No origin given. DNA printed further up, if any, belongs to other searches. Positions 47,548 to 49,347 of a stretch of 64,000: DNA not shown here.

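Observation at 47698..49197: Orphan AMP-binding C-terminal subdomain fused to ACP and PlsC with no adenylation core in the vicinity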

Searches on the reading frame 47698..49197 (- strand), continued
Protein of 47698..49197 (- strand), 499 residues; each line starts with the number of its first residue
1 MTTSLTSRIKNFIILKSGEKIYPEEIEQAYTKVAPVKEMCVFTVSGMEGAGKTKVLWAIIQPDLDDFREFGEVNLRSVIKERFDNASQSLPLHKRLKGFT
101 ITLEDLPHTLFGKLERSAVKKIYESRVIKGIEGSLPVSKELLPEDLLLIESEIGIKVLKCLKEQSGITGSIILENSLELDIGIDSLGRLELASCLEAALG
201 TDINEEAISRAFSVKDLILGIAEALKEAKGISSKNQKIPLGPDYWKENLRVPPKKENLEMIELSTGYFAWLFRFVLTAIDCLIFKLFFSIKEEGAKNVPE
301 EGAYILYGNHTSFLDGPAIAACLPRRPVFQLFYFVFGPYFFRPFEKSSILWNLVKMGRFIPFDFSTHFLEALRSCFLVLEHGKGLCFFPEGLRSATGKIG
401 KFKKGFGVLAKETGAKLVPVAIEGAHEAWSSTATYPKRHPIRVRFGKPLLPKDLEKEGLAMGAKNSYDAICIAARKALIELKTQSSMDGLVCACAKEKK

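Call 11: find_encoding_contigs(protein=P0072, flank=10000, max_places=3)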
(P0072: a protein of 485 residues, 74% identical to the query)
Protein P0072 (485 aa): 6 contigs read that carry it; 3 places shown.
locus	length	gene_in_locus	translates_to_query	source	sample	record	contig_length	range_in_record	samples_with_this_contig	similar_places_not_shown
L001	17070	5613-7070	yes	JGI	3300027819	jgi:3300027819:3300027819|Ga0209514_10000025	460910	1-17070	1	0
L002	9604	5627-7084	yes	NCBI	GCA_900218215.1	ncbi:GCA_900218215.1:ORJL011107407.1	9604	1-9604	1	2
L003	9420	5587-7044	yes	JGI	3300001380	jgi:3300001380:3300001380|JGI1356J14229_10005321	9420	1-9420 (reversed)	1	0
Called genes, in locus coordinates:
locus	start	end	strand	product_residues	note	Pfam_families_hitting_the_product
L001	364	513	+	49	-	PF18919:DUF5670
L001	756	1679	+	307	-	PF00512:HisKA, PF02518:HATPase_c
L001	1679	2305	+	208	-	PF00072:Response_reg, PF08281:Sigma70_r4_2 (weak), PF00196:GerE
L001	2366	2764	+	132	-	PF00072:Response_reg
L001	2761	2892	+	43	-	-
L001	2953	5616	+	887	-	PF04138:GtrA_DPMS_TM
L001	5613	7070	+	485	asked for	PF00550:PP-binding (weak), PF01553:Acyltransferase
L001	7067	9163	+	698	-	PF13439:Glyco_transf_4, PF13579:Glyco_trans_4_4, PF00534:Glycos_transf_1, PF13692:Glyco_trans_1_4, PF00561:Abhydrolase_1, PF02129:Peptidase_S15, PF12146:Hydrolase_4, PF12697:Abhydrolase_6, +3 more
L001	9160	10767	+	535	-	PF00989:PAS (weak), PF08448:PAS_4 (weak), PF13426:PAS_9 (faint), PF00989:PAS (weak), PF08448:PAS_4 (weak), PF00512:HisKA, PF02518:HATPase_c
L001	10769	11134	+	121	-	PF00072:Response_reg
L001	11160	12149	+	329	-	PF00072:Response_reg, PF00990:GGDEF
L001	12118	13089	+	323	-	PF00072:Response_reg, PF00512:HisKA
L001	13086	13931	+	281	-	PF00512:HisKA, PF02518:HATPase_c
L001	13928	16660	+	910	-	PF00501:AMP-binding, PF23562:AMP-binding_C_3, PF13193:AMP-binding_C, PF00550:PP-binding, PF01553:Acyltransferase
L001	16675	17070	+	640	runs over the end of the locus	PF01553:Acyltransferase, PF00232:Glyco_hydro_1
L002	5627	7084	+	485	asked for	PF00550:PP-binding (weak), PF01553:Acyltransferase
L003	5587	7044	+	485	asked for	PF00550:PP-binding (weak), PF01553:Acyltransferase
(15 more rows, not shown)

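Call 18: search_solved_structures(query=window:47698-49197:-, max_evalue=1, show_alignments=2)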
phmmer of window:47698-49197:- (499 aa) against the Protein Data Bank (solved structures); distinct sequences matched with E-value up to 1: 55.
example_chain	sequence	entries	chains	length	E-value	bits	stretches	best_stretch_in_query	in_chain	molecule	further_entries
5kym_A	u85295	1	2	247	6.5e-10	41.5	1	286-429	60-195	1-acyl-sn-glycerol-3-phosphate acyltransferase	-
7arc_U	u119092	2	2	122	0.0023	19.9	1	148-218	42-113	SDAP2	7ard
9bhy_A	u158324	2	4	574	0.0042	19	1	6-82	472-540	2,3-dihydroxybenzoate-AMP ligase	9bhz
8e73_AB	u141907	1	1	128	0.009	17.9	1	148-221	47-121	NDUAB1-alpha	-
6fik_C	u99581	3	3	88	0.017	17.1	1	156-209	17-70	Polyketide synthase | Acyl carrier protein (ACP) of Non-reducing polyketide synthase CTB1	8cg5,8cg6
5vcb_f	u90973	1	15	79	0.032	16.1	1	153-215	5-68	Acyl carrier protein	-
6n3p_G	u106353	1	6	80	0.033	16.1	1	153-215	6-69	Acyl carrier protein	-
6nzu_C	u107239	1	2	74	0.033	16.1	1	153-215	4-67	Acyl carrier protein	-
4ihf_G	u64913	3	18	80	0.034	16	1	153-215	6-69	Acyl carrier protein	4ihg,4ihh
1l0h_A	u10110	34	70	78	0.035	16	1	153-215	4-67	ACYL CARRIER PROTEIN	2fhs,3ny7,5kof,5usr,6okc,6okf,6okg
1l0i_A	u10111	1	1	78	0.035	16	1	153-215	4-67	Acyl carrier protein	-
8tvt_C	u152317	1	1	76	0.038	15.9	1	154-215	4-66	Acyl carrier protein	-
1acp_A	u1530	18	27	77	0.038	15.9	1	154-215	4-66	ACYL-CARRIER PROTEIN | Acyl carrier protein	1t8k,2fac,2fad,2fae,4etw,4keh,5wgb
6u0j_B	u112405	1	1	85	0.041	15.8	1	153-215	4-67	Acyl carrier protein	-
3ejb_A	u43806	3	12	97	0.046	15.6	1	152-215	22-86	Acyl carrier protein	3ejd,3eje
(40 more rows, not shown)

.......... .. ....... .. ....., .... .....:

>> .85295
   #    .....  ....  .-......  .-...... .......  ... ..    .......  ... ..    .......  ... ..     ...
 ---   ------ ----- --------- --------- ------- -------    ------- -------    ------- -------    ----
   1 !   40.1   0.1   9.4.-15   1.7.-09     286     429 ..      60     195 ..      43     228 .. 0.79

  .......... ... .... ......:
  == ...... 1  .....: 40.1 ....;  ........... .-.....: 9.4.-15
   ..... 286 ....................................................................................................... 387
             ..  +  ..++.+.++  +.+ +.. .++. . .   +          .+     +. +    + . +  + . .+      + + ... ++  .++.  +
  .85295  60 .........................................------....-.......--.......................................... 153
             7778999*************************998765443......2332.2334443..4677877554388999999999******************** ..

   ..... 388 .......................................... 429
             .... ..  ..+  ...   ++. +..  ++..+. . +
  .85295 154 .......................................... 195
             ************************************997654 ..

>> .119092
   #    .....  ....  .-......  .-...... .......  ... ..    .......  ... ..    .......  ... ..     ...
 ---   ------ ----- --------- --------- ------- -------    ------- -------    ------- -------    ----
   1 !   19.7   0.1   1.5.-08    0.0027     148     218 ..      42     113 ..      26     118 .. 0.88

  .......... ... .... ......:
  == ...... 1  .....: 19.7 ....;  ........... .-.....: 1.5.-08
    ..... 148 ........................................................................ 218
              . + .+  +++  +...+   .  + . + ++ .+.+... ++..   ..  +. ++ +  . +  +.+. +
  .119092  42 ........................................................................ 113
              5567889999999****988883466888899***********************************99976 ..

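Call 24: find_encoding_contigs(protein=P0082, flank=10000, max_places=2)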
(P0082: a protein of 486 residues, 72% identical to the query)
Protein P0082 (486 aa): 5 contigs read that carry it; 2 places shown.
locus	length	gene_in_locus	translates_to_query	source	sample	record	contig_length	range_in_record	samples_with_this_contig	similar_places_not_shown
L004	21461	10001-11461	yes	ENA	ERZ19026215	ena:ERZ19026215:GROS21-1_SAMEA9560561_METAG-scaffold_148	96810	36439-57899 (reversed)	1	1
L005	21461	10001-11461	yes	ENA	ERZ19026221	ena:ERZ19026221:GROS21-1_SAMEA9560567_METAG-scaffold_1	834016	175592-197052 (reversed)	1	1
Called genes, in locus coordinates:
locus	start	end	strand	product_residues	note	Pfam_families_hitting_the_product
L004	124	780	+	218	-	-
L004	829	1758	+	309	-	PF05359:DUF748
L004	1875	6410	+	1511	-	PF12951:PATR, PF03797:Autotransporter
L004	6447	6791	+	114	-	-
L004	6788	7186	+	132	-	-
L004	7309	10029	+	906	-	PF04138:GtrA_DPMS_TM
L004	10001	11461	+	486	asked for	PF00550:PP-binding (weak), PF01553:Acyltransferase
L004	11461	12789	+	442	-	PF13439:Glyco_transf_4, PF13579:Glyco_trans_4_4, PF20706:GT4-conflict (weak), PF00534:Glycos_transf_1, PF13692:Glyco_trans_1_4, PF13524:Glyco_trans_1_2 (weak)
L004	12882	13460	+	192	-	-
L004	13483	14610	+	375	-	PF02405:MlaE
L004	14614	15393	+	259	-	PF00005:ABC_tran, PF13304:AAA_21 (faint)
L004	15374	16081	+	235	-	PF02470:MlaD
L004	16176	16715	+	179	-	PF03886:ABC_trans_aux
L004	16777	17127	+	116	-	PF12643:MazG-like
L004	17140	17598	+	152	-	PF07719:TPR_2 (weak), PF13432:TPR_16, PF14559:TPR_19, PF13431:TPR_17 (weak), PF00515:TPR_1 (weak), PF13181:TPR_8 (weak), PF13428:TPR_14 (weak), PF13414:TPR_11, +3 more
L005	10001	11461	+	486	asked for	PF00550:PP-binding (weak), PF01553:Acyltransferase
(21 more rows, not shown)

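Call 25: find_encoding_contigs(protein=P0040, flank=10000, max_places=2)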
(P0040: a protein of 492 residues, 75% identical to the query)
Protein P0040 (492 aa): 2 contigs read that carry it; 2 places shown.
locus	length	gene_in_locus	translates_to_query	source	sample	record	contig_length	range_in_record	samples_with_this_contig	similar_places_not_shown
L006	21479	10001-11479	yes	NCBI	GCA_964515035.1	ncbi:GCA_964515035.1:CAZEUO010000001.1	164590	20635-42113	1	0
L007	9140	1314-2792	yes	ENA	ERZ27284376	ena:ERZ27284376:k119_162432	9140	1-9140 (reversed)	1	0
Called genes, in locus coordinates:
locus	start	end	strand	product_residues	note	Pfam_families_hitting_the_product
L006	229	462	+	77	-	-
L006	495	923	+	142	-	PF07238:PilZ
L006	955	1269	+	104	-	-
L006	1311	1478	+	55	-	PF07043:DUF1328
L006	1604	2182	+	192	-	-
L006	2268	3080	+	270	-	PF11999:Ice_binding, PF07589:PEP_exosort_dom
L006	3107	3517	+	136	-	-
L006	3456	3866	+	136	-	-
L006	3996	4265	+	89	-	PF11752:DUF3309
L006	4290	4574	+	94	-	-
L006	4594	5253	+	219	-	PF11604:CusF_Ec (faint)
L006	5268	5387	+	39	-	-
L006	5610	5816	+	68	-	-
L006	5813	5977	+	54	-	PF13396:PLDc_N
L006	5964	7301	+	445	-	PF00232:Glyco_hydro_1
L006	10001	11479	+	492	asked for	PF01553:Acyltransferase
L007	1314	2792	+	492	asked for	PF01553:Acyltransferase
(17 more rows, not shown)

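Call 26: search_protein_representatives(protein=window:47698-49197:-)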
Query: 499 residues. Proteins with E-value up to 0.001 (for the whole library): 15145; up to 1e-10: 3865; up to 1e-30: 390. The best 150 are listed.
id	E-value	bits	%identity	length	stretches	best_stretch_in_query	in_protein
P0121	2.7e-230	781.6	71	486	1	1-482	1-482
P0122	2.8e-110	385.8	44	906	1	5-481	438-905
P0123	1.7e-105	370.0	42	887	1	5-482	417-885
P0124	6.8e-104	364.7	62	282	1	15-291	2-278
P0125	9.4e-93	328.0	40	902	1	5-482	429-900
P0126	1.3e-92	327.5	39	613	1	7-483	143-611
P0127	1.9e-91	323.7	69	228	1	1-226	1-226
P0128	2.6e-89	316.6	38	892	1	5-483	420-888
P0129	2.9e-89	316.5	37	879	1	5-478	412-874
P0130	9.8e-87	308.1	39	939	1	5-483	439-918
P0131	3.1e-84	299.9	40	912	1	5-456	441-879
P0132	2.4e-82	293.6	39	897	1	5-481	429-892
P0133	6.4e-79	282.3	36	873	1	5-482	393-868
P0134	2.7e-78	280.2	36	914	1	5-481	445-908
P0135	2.9e-76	273.6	35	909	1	5-481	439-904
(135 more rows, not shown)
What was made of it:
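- Checked: In a search of 1.84 billion cluster representatives, nearly all relatives at 44% identity or less are 870-940 aa and align from about residue 430 onward (call 26).
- Nearly all distant relatives are about 900 aa (call 26).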
